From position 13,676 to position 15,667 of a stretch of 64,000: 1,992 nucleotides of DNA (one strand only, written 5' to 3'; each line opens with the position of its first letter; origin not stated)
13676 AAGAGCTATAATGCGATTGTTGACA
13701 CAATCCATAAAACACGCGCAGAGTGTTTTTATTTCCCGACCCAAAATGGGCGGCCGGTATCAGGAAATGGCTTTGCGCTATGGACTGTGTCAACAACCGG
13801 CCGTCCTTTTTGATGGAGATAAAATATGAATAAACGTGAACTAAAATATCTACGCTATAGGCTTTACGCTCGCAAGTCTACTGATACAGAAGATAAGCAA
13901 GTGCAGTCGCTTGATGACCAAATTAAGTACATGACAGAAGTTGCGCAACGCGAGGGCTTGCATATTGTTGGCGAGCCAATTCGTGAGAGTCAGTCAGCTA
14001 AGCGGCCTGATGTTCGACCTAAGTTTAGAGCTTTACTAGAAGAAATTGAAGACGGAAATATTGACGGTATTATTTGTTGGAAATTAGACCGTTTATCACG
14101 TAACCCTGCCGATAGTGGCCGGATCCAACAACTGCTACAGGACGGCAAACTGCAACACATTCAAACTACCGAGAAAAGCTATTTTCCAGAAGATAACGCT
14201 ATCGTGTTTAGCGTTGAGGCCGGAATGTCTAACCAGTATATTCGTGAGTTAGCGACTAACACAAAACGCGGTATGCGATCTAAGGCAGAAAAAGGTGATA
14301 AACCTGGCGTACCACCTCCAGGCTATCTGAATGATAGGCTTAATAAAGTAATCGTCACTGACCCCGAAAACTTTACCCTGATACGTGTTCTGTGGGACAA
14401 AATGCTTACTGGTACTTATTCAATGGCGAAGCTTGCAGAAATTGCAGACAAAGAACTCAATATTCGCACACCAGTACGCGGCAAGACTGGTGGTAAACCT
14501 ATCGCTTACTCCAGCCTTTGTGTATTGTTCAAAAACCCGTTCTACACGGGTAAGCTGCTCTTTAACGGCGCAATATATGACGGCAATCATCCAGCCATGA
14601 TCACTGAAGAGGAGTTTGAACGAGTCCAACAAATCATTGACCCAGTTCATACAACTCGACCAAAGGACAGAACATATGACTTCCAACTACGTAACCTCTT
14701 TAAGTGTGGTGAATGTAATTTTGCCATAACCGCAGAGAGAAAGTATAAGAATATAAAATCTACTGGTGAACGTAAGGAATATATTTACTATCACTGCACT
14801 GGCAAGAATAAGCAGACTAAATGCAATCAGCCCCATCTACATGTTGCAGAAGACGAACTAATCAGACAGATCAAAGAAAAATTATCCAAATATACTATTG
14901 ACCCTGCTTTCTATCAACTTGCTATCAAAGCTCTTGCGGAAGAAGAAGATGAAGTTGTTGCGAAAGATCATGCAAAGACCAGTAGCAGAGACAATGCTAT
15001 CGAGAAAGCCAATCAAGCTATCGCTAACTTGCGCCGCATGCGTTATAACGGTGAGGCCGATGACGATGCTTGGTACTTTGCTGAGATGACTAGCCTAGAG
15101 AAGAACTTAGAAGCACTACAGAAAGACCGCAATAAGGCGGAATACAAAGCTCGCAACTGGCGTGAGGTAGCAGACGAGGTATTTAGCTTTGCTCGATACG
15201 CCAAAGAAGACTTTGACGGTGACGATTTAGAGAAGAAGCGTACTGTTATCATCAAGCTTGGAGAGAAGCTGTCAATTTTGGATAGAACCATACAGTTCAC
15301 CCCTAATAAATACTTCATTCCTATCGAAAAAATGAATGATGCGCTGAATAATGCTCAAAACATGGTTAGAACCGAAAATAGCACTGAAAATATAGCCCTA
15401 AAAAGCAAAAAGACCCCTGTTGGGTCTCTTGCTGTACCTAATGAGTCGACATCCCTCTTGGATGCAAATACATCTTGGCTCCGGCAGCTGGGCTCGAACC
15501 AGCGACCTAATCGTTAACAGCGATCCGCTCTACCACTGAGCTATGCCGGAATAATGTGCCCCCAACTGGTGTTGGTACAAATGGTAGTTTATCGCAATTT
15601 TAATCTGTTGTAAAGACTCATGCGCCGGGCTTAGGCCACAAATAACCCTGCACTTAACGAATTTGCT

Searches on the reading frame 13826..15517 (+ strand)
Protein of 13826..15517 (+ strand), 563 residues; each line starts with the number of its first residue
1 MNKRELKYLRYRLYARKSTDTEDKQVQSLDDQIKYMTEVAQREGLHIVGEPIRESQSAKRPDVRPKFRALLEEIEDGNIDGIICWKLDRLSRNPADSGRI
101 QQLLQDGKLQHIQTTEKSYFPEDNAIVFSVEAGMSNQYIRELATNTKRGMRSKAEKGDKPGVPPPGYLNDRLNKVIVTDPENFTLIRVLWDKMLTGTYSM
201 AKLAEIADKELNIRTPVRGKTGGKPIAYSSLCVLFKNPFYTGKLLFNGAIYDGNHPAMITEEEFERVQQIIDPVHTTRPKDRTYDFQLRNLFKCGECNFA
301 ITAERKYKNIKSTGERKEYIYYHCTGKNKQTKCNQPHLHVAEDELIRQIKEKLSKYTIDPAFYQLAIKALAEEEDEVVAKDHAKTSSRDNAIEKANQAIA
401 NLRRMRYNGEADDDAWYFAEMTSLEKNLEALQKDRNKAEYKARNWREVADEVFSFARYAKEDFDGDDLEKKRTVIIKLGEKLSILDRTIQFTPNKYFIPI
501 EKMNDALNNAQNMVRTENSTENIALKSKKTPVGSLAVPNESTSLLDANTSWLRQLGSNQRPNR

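Call 16: search_protein_families(library=pfam, proteins=[window:13826-15517:+], max_evalue=0.01)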
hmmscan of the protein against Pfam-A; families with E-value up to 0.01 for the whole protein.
window:13826-15517:+ (563 aa): 3 families
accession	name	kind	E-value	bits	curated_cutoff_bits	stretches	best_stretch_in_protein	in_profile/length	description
PF00239.26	Resolvase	-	1.4e-21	77.6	23.3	1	13-158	3-144/145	Resolvase, N terminal domain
PF13408.12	Zn_ribbon_recom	-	3.9e-08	34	25.3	1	288-353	2-57/58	Recombinase zinc beta ribbon domain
PF07508.19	Recombinase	-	1.3e-07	32.3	21.1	1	196-272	16-100/102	Recombinase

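Call 64: search_protein_families(library=ncbifam, proteins=[window:13826-15517:+], max_evalue=0.001)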
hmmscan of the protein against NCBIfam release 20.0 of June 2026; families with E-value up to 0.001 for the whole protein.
window:13826-15517:+ (563 aa): 5 families
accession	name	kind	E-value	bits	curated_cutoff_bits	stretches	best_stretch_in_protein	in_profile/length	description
NF041201.1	recomb_XisF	equivalog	8.8e-27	94.1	375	1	59-360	41-360/465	fdxN element excision recombinase XisF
NF047343.1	SCCmet_CcrB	equivalog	6.3e-19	68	900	1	5-354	3-365/542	cassette chromosome recombinase CcrB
NF047347.1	SCCmet_CcrC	equivalog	1.9e-17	63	900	1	12-439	6-453/558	cassette chromosome recombinase CcrC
NF047344.1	SCCmet_CcrA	equivalog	4.5e-15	55.7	700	1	14-405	7-373/442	cassette chromosome recombinase CcrA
NF033518.0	transpos_IS607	equivalog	5.6e-06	26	110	1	10-93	55-133/187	IS607 family transposase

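Call 76: search_protein_families(library=padloc, proteins=[window:13826-15517:+], max_evalue=0.001)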
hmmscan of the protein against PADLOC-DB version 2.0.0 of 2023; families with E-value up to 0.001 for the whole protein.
window:13826-15517:+ (563 aa): 0 families
